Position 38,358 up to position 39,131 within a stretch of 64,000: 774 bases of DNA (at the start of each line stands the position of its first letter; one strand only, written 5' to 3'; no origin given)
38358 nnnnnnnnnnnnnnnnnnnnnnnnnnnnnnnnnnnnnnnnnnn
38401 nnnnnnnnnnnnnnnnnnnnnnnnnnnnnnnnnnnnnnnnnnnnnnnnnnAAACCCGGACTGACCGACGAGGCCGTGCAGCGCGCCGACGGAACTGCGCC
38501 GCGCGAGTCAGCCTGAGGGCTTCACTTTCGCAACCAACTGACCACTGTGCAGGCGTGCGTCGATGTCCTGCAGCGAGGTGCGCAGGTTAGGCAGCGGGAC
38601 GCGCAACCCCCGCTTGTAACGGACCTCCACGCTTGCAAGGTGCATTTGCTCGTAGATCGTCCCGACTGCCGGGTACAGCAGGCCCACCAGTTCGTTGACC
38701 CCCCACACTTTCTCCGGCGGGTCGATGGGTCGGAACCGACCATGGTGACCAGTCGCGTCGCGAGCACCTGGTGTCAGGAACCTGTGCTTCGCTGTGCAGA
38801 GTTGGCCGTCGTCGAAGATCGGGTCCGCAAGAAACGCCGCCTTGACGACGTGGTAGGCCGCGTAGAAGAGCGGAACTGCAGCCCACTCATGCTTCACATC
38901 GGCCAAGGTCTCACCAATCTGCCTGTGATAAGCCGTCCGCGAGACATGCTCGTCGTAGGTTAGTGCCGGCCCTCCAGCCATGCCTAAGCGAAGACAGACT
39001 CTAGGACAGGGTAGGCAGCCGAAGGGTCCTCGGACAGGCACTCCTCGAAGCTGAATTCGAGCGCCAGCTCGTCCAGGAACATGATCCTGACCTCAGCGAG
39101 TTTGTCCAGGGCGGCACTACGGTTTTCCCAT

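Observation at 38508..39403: Lower-GC two-gene cassette (acidic 139-aa protein + basic 157-aa protein, stop-start coupled) inserted between tag and the DivIVA gene: candidate uncharacterised toxin-antitoxin/defence module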

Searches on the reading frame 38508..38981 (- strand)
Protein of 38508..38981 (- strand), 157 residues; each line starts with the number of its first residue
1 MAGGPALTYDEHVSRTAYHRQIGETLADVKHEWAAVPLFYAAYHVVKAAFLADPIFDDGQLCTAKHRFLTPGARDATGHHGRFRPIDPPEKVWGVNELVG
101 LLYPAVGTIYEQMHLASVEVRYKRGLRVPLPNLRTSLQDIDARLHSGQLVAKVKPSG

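Call 4: search_protein_families(library=pfam, proteins=[window:38508-38981:-], max_evalue=1)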
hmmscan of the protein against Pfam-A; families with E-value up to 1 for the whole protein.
window:38508-38981:- (157 aa): 2 families
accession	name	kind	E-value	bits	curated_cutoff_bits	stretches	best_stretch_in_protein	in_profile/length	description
PF00287.24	Na_K-ATPase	-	0.072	12.7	23.3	1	11-52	9-50/284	Sodium / potassium ATPase beta chain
PF09945.14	DUF2177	-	0.083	13.4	26.9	1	11-61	21-70/124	Predicted membrane protein (DUF2177)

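Call 5: search_protein_families(library=padloc, proteins=[window:38508-38981:-], max_evalue=1)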
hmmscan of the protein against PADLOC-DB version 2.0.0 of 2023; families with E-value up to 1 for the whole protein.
window:38508-38981:- (157 aa): 0 families

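Call 6: search_protein_families(library=ncbifam, proteins=[window:38508-38981:-], max_evalue=1)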
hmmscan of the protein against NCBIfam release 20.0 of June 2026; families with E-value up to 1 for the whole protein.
window:38508-38981:- (157 aa): 0 families

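Call 7: search_protein_families(library=phrogs, proteins=[window:38508-38981:-], max_evalue=1)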
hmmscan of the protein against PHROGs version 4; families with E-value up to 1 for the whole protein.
window:38508-38981:- (157 aa): 0 families

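Call 8: find_homologous_proteins(query=window:38508-38981:-, max_evalue=0.01)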
Query window:38508-38981:- (157 aa): 1 proteins with E <= 0.01 among 16 candidates.
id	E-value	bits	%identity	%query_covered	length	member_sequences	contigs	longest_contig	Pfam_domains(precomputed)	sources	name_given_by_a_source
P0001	2.1e-102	358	100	100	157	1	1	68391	-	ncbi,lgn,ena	-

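Call 10: find_encoding_contigs(protein=P0001, flank=10000, max_places=6)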
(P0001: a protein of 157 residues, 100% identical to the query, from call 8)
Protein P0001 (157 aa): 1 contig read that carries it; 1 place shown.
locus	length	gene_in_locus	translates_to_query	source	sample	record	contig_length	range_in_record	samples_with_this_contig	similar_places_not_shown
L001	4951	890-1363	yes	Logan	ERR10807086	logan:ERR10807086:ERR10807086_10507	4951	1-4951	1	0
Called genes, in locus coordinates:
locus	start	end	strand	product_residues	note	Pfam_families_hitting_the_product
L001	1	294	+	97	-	?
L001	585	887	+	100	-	-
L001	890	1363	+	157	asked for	-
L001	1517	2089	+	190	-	PF03352:Adenine_glyco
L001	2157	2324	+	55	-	PF11314:DUF3117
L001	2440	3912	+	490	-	PF02789:Peptidase_M17_N, PF00883:Peptidase_M17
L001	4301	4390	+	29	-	-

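Call 16: search_protein_representatives(protein=window:38508-38981:-)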
Query: 157 residues. Proteins with E-value up to 0.001 (for the whole library): 109; up to 1e-10: 78; up to 1e-30: 1. The best 109 are listed.
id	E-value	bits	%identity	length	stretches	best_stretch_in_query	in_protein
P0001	6.6e-103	357.6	100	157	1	1-157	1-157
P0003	5.6e-30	120.6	45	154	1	7-151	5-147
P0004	2.4e-28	115.3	50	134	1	22-151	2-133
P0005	4.3e-28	114.5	51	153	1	9-136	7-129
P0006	7.7e-28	113.7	46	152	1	7-151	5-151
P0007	4.5e-27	111.2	42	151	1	8-148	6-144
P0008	1.0e-26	110.0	45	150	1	11-151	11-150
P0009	3.2e-26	108.4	41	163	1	2-148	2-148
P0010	4.1e-26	108.0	44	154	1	11-149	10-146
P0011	4.4e-26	108.0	49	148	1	13-140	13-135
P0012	5.5e-26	107.6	45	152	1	2-151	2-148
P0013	6.0e-26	107.5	43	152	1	5-150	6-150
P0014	1.4e-25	106.4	44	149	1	7-151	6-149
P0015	6.8e-25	104.1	46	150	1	4-151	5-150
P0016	1.8e-24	102.7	44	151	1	1-133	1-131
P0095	1.1e-06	44.9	33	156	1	19-135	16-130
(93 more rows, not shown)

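Call 19: find_homologous_proteins(query=A1, max_evalue=0.001)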
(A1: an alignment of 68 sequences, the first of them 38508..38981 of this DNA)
Query A1 (68 sequences) (157 aa, profile of the alignment): 13 proteins with E <= 0.001 among 5206 candidates.
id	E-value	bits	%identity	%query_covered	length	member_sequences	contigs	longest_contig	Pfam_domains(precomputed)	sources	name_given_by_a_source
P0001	1.3e-43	166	100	100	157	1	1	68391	-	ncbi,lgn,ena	-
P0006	3.0e-43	165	45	92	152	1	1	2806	-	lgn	-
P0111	3.2e-43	165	46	92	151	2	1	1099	-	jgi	jgi:hypothetical protein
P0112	4.5e-43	164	47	94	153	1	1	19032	-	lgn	-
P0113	1.0e-42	163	44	92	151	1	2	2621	-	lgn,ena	-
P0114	3.7e-42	161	43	93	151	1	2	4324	-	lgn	-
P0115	1.3e-41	160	45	92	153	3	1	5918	-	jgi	jgi:hypothetical protein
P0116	1.9e-41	159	47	78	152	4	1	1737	-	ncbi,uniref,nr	ncbi:hypothetical protein Vqi01_59900 [Micromonospora qiuiae]|uniref:Uncharacterized protein n=1 Tax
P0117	2.5e-40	156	45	96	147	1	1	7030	-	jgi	jgi:hypothetical protein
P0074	3.6e-39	152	30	73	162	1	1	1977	-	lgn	-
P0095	2.6e-38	149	30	86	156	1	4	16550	-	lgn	-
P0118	5.2e-31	125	44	74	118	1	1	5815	-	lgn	-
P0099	1.9e-23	101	33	78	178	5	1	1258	-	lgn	-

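Call 20: search_protein_families(library=pfam, alignment_id=A1, max_evalue=1)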
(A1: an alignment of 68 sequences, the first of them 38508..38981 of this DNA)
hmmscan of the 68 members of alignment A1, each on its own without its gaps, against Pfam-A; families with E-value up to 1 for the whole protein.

A. member 1, window:38508-38981:- (157 aa): 2 families
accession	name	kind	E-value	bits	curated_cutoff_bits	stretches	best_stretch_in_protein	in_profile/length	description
PF00287.24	Na_K-ATPase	-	0.072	12.7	23.3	1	11-52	9-50/284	Sodium / potassium ATPase beta chain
PF09945.14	DUF2177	-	0.083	13.4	26.9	1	11-61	21-70/124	Predicted membrane protein (DUF2177)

B. families by the number of members that match (of 68 scanned): 24 families
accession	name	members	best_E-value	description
PF05168.19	HEPN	7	0.001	HEPN domain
PF00287.24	Na_K-ATPase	3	0.037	Sodium / potassium ATPase beta chain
PF14175.11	YaaC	2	0.038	YaaC-like Protein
PF22120.2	T6SS_Tse3_N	1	0.032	T6SS, Peptidoglycan muramidase Tse3, N-terminal domain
PF25163.1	UBA_RNF31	1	0.048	E3 ubiquitin-protein ligase RNF31, UBA domain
PF21896.2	Talin_IBS2B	1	0.049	Talin IBS2B domain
PF15044.11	CLU_N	1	0.05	Mitochondrial function, CLU-N-term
PF13538.12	UvrD_C_2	1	0.05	UvrD-like helicase C-terminal domain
PF25170.1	TPR_WDR35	1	0.053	WD repeat-containing protein 35, TPR repeats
PF09793.14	AD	1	0.059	Anticodon-binding domain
PF15025.12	C5orf34-like_N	1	0.06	C5orf34-like, N-terminal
PF20656.2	MS_N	1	0.075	Malate synthase, N-terminal domain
PF09945.14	DUF2177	1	0.083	Predicted membrane protein (DUF2177)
PF19999.4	fvmX3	1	0.089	FtsH ternary system domain X3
PF13559.11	DUF4129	1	0.098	Domain of unknown function (DUF4129)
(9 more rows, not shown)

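Call 21: search_solved_structures(query=A1, max_evalue=10, show_alignments=2)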
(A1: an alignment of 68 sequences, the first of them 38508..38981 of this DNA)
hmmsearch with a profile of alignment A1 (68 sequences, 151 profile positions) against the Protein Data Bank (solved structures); distinct sequences matched with E-value up to 10: 6.
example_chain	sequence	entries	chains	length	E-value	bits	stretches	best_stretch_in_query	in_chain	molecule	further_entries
8cpo_A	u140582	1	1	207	0.41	13.5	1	95-145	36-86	PolB16 Intein Cys-less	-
8cpn_A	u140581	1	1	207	0.42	13.5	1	95-145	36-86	PolB16 intein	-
1v75_A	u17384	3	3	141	0.43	13.4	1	68-142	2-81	Hemoglobin D alpha chain | Hemoglobin D subunit alpha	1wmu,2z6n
4yxv_A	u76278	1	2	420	0.78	12.6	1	84-129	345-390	Polyketide biosynthesis 3-hydroxy-3-methylglutaryl-ACP synthase PksG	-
4yxq_A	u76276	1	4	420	0.79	12.6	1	84-129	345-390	Polyketide biosynthesis 3-hydroxy-3-methylglutaryl-ACP synthase PksG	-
4yxt_A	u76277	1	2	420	0.79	12.6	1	84-129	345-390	Polyketide biosynthesis 3-hydroxy-3-methylglutaryl-ACP synthase PksG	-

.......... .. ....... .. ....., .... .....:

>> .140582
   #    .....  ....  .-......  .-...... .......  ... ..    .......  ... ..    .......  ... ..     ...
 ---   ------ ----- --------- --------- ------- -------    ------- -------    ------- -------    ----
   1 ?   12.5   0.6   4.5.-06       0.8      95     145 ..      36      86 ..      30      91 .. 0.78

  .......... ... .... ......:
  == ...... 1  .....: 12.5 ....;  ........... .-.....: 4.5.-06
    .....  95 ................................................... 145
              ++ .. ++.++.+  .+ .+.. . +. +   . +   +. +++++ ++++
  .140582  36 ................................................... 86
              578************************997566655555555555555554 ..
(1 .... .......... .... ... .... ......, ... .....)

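Call 23: find_encoding_contigs(protein=P0112, flank=6000, max_places=3)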
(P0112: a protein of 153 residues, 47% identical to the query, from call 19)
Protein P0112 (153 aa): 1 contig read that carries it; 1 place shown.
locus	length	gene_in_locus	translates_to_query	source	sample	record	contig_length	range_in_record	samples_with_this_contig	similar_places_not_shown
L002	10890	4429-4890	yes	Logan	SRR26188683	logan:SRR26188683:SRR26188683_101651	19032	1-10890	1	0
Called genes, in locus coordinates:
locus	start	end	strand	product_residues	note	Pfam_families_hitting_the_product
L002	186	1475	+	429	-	PF14659:Phage_int_SAM_3 (weak), PF00589:Phage_integrase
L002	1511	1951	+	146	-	-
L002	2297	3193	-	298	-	PF12686:DUF3800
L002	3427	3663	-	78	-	PF11662:DUF3263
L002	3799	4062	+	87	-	PF13560:HTH_31, PF12844:HTH_19 (weak), PF13413:HTH_25 (faint), PF01381:HTH_3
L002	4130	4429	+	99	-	-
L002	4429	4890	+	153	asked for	-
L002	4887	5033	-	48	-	-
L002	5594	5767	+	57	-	-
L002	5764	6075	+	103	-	PF02796:HTH_7 (weak)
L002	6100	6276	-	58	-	-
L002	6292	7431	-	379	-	-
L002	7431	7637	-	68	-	PF16945:Phage_r1t_holin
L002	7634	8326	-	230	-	PF01510:Amidase_2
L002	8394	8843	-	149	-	-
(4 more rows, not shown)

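Call 24: find_encoding_contigs(protein=P0095, flank=6000, max_places=4)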
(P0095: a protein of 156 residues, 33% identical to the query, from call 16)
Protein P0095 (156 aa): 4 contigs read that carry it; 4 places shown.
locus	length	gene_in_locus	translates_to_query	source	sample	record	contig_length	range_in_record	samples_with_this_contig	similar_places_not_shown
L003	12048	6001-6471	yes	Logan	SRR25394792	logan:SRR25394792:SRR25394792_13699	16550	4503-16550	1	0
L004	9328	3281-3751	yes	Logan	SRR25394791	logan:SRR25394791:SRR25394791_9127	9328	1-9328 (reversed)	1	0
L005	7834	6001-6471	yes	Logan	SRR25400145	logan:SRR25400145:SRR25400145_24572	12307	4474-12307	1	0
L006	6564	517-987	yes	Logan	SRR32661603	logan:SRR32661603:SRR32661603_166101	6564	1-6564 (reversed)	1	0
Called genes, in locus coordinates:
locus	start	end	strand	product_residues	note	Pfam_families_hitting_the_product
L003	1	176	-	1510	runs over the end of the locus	PF10145:PhageMin_Tail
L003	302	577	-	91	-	-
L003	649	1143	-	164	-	-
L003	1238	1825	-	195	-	PF00239:Resolvase, PF02796:HTH_7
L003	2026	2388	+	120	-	-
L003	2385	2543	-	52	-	-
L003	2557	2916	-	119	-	PF04883:HK97-gp10_like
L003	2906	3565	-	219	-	-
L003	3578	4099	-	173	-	-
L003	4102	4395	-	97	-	-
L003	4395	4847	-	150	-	-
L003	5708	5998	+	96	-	-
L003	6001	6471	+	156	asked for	-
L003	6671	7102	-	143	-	PF12728:HTH_17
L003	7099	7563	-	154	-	-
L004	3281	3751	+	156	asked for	-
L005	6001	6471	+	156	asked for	-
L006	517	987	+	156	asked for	-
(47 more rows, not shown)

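Call 33: find_related_loci(query=A4, collection=genome_contigs, flank=8000)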
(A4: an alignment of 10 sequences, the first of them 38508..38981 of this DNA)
Query A4 (157 aa) in genome_contigs; peptide patterns used: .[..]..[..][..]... (x = any residue, [..] = any of these).
11 stretches matched a pattern; 6 encode a relative of the query (tblastn E <= 1e-3); 6 distinct loci.
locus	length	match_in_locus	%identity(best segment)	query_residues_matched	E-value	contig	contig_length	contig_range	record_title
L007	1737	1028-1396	47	5-126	2e-28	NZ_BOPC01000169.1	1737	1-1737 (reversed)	Micromonospora qiuiae strain NBRC 106684 sequence169, whole genome shotgun sequence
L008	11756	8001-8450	38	1-152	5e-28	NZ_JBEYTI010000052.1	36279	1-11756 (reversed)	Micromonospora sp. NPDC047548 NPDC047548_76_B2.ctg-0052, whole genome shotgun sequence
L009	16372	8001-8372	41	5-126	2e-26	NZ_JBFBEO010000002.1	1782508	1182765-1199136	Micromonospora sp. NPDC093244 NPDC093244_176_B2.ctg-0002, whole genome shotgun sequence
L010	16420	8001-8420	40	11-152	3e-25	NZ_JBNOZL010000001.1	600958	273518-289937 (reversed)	Isoptericola nanjingensis strain DSM 24300 NODE_1_length_600958_cov_170.519850, whole genome shotgun sequence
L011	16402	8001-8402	40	12-149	3e-25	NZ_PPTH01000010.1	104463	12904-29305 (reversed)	Arthrobacter ruber strain MDB1-42 scaffold5, whole genome shotgun sequence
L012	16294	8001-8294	38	23-126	7e-15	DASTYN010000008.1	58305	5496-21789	MAG TPA_asm: Candidatus Lumbricidophila sp. isolate SMAG_U2443 k141_1294512, whole genome shotgun sequence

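Call 34: predict_structure(alignment_id=A2)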
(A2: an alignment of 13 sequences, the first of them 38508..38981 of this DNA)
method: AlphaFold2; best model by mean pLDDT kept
length: 157 residues; sequences in the alignment: 13
mean_pLDDT: 96.1   pTM: 0.90
mean pLDDT of the five models: 96.1, 95.4, 95.3, 95.3, 94.8
residues with pLDDT >= 90: 149; 70-90: 5; 50-70: 1; < 50: 2
segments of 3 or more residues with pLDDT < 50: none
pLDDT, mean of each block of 10 residues (from residue 1): 82 98 99 99 99 98 97 97 95 98 98 98 97 99 98 82
secondary structure, 60 per line:
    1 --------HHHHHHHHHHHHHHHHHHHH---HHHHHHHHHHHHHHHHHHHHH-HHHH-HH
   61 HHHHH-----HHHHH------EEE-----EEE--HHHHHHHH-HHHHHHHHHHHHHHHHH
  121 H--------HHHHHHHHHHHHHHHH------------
elements in order: H9-28 H32-52 H54-57 H59-65 H71-75 E82-84 E90-92 H95-102 H104-121 H130-145

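Call 38: find_related_loci(query=A4, collection=viral_contigs, flank=8000)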
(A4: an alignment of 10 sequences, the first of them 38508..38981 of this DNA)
Query A4 (157 aa) in viral_contigs; peptide patterns used: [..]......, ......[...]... (x = any residue, [..] = any of these).
57 stretches matched a pattern; 1 encode a relative of the query (tblastn E <= 1e-3); 1 distinct loci.
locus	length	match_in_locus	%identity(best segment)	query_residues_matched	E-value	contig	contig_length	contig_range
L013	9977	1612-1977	44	4-127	1e-27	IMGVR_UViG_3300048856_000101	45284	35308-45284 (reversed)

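Call 39: find_related_loci(query=A4, collection=metagenome_contigs, flank=6000)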
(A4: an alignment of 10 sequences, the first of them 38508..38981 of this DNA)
Query A4 (157 aa) in metagenome_contigs; peptide patterns used: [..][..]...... (x = any residue, [..] = any of these).
50 stretches matched a pattern; 4 encode a relative of the query (tblastn E <= 1e-3); 4 distinct loci.
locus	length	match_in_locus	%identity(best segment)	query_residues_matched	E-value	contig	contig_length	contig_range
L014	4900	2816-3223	42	11-151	4e-30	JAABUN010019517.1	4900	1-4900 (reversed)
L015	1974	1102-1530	42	7-150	7e-29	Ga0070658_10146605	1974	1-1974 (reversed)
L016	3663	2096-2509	41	1-142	5e-26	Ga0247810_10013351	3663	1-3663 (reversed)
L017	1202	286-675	41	1-132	8e-26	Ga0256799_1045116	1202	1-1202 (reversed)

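Call 53: search_dna_similar(query=window:38508-38981:-, collection=phages, mode=protein, max_evalue=0.001, max_rows=30)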
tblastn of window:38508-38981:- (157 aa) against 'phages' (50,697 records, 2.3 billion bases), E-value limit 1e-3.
No match.

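Call 56: find_encoding_contigs(protein=P0117, flank=7000, max_places=2)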
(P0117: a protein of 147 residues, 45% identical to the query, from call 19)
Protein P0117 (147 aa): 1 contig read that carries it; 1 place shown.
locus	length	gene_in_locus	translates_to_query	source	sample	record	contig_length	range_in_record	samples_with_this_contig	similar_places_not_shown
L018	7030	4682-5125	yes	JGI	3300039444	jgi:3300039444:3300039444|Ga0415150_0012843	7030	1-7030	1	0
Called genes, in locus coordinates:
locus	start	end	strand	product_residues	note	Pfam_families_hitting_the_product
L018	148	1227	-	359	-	PF22022:Phage_int_M (weak), PF00589:Phage_integrase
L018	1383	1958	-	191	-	PF13560:HTH_31 (weak), PF01381:HTH_3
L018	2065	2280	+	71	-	PF12728:HTH_17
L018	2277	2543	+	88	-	-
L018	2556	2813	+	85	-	-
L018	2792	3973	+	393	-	PF13481:AAA_25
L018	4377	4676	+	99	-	-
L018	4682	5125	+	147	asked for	-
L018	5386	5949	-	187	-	-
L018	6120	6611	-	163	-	-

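Call 57: find_encoding_contigs(protein=P0115, flank=7000, max_places=2)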
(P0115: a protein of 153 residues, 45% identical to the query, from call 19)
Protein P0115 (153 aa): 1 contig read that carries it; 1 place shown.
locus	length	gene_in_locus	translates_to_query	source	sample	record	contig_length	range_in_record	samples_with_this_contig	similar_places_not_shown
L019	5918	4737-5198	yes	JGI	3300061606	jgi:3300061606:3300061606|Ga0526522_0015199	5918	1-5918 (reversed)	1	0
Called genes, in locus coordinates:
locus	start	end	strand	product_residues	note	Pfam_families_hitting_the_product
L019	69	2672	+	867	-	-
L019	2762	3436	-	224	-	PF00239:Resolvase, PF07508:Recombinase (weak)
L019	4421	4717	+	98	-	-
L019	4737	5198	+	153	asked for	-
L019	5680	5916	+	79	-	?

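Call 58: find_encoding_contigs(protein=P0118, flank=7000, max_places=2)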
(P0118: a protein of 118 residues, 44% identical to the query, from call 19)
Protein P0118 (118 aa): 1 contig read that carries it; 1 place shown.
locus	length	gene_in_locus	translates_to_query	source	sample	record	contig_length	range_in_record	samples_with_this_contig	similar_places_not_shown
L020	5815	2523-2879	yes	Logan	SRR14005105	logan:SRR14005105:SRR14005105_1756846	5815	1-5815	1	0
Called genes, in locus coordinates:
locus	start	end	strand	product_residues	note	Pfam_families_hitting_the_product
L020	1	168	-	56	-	?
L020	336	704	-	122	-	PF13400:Tad (weak)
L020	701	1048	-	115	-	PF07811:TadE (weak)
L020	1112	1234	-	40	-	PF14029:DUF4244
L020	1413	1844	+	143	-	PF19980:DUF6416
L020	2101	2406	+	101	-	-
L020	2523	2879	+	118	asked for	-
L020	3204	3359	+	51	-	-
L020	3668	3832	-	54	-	-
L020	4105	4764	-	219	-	-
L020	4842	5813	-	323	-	?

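Call 59: find_encoding_contigs(protein=P0114, flank=7000, max_places=2)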
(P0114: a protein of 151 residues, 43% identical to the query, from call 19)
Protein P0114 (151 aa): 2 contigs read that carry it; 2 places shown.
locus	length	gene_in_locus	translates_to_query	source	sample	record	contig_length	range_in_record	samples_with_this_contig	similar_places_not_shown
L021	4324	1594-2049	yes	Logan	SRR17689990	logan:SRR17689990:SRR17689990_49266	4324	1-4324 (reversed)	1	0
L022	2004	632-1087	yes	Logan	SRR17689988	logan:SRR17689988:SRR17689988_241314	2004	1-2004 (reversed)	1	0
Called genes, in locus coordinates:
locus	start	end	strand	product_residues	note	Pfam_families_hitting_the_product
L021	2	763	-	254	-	?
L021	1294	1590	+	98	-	-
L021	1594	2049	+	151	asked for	-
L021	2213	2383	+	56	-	-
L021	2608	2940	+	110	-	-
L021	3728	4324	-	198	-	?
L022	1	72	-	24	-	?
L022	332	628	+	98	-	-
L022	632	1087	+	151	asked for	-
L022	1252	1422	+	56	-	-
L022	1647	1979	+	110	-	-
